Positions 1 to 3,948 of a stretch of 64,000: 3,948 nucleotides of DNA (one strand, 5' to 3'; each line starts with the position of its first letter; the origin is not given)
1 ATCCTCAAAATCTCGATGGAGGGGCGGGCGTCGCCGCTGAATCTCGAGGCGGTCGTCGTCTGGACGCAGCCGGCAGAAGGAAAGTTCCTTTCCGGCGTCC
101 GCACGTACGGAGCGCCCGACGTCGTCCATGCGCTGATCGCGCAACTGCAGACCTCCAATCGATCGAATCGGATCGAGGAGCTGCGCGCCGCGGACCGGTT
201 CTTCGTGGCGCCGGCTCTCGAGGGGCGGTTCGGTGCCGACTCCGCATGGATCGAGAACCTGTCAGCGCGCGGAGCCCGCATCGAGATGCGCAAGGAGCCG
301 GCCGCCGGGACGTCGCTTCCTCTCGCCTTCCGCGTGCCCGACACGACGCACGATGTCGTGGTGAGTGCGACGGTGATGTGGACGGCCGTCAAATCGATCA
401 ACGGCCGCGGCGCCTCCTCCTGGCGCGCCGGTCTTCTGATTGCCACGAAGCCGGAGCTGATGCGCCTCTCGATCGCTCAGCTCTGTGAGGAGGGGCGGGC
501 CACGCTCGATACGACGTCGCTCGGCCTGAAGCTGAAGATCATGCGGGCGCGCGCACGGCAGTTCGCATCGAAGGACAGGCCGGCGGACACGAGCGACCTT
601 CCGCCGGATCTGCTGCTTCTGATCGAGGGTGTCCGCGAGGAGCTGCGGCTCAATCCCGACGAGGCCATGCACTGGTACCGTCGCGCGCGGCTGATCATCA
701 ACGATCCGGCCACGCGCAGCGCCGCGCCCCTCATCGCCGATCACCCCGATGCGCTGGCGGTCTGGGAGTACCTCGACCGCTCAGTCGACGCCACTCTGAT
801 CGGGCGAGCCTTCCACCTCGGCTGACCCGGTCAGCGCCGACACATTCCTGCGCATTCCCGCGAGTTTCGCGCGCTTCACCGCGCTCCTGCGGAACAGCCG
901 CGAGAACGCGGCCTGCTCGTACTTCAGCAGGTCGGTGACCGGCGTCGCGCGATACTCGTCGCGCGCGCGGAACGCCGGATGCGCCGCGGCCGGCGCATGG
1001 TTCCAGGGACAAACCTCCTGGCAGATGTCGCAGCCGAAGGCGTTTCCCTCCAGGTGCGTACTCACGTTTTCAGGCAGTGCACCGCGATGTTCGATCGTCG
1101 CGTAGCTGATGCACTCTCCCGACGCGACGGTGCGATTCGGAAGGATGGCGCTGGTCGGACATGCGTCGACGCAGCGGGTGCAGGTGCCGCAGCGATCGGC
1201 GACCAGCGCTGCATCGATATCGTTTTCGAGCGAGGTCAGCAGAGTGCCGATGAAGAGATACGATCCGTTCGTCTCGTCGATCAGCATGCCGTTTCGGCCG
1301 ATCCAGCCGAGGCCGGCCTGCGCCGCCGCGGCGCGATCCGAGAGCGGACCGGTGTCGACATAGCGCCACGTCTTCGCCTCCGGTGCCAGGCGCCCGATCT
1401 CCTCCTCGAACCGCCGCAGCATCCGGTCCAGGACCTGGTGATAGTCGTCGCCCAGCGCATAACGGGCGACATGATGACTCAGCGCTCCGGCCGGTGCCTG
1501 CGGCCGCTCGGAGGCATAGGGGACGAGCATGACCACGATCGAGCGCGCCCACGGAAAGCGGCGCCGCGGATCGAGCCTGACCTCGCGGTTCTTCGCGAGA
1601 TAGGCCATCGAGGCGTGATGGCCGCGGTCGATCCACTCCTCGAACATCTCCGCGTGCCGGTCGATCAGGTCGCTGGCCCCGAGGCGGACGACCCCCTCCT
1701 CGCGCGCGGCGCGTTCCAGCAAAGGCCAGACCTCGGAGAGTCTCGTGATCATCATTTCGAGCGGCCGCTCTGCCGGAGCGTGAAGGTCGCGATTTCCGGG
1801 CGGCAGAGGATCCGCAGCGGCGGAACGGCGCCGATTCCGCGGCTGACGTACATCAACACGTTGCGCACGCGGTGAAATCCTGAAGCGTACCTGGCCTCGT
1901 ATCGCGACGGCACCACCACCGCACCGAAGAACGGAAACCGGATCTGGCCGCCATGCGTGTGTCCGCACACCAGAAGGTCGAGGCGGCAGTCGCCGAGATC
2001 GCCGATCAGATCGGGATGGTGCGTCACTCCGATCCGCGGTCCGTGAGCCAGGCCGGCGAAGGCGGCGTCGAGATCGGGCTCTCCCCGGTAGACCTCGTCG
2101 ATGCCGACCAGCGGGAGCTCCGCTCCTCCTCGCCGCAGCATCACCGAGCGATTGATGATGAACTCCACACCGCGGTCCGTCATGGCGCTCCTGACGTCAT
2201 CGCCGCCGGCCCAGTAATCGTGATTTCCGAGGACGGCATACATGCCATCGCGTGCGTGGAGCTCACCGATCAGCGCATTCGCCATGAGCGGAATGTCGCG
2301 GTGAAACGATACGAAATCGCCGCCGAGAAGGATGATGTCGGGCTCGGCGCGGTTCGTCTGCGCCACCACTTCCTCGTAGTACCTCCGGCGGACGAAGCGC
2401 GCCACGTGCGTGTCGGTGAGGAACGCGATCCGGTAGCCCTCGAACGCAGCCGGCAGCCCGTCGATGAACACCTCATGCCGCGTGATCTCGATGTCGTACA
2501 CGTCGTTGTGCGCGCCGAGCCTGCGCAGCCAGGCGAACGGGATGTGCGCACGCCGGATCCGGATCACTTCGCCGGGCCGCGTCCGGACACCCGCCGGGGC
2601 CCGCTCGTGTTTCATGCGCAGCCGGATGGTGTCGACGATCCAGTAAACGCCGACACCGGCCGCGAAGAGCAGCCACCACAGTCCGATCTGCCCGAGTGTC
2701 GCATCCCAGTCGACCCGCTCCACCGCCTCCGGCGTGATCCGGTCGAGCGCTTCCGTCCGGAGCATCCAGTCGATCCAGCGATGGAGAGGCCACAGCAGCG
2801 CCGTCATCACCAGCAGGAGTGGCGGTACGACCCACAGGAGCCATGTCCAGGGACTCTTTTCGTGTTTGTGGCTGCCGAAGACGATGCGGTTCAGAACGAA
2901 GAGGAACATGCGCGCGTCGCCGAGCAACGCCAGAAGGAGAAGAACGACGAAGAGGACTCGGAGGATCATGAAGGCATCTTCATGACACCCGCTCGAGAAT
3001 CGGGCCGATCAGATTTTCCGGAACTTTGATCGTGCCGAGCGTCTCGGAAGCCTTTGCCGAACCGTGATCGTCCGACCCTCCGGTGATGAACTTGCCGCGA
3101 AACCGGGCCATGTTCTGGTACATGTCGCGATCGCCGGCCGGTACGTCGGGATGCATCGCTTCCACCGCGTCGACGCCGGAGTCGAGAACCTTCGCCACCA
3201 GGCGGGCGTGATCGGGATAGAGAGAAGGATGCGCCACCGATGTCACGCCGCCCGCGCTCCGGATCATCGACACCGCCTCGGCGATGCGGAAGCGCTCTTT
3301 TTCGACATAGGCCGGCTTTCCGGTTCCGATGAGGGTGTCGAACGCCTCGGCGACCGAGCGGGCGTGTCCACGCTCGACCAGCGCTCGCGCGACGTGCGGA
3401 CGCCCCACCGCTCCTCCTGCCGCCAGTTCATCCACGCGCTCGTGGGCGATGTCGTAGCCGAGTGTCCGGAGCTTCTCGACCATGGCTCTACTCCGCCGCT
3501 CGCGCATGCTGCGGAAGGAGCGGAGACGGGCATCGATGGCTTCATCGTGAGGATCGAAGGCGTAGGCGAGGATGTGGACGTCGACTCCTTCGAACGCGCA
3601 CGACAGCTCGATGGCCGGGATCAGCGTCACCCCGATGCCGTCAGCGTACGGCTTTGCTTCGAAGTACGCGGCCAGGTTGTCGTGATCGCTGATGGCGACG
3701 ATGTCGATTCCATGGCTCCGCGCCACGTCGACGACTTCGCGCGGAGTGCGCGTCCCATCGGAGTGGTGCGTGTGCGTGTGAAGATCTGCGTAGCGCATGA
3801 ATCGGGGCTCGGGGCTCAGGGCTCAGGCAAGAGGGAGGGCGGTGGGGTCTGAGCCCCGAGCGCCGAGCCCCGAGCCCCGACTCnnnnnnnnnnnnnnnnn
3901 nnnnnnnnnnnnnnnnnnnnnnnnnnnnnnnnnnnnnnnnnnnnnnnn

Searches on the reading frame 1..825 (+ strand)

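Call 25: search_protein_families(library=pfam, proteins=[window:1-825:+], max_evalue=0.00001)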
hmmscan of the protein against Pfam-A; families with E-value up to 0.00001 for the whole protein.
window:1-825:+ (274 aa): 1 family
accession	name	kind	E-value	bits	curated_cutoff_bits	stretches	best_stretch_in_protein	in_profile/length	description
PF07238.19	PilZ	-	8.1e-07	29.8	22.5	0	84-131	27-75/102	PilZ domain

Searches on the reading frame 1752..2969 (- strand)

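Call 25: search_protein_families(library=pfam, proteins=[window:1752-2969:-], max_evalue=0.00001)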
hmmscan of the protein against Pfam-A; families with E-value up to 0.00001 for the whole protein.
window:1752-2969:- (405 aa): 2 families
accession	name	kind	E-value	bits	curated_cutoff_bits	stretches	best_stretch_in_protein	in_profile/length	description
PF00149.33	Metallophos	-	2.8e-10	41.4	21.5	1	180-340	2-190/191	Calcineurin-like phosphoesterase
PF12850.12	Metallophos_2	-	3.5e-07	30.8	27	1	180-340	2-118/154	Calcineurin-like phosphoesterase superfamily domain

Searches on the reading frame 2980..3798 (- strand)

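Call 25: search_protein_families(library=pfam, proteins=[window:2980-3798:-], max_evalue=0.00001)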
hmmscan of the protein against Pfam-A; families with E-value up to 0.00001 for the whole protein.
window:2980-3798:- (272 aa): 1 family
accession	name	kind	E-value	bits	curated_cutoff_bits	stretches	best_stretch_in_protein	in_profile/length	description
PF02811.25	PHP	-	2.9e-09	37.9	26.4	1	5-70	1-67/164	PHP domain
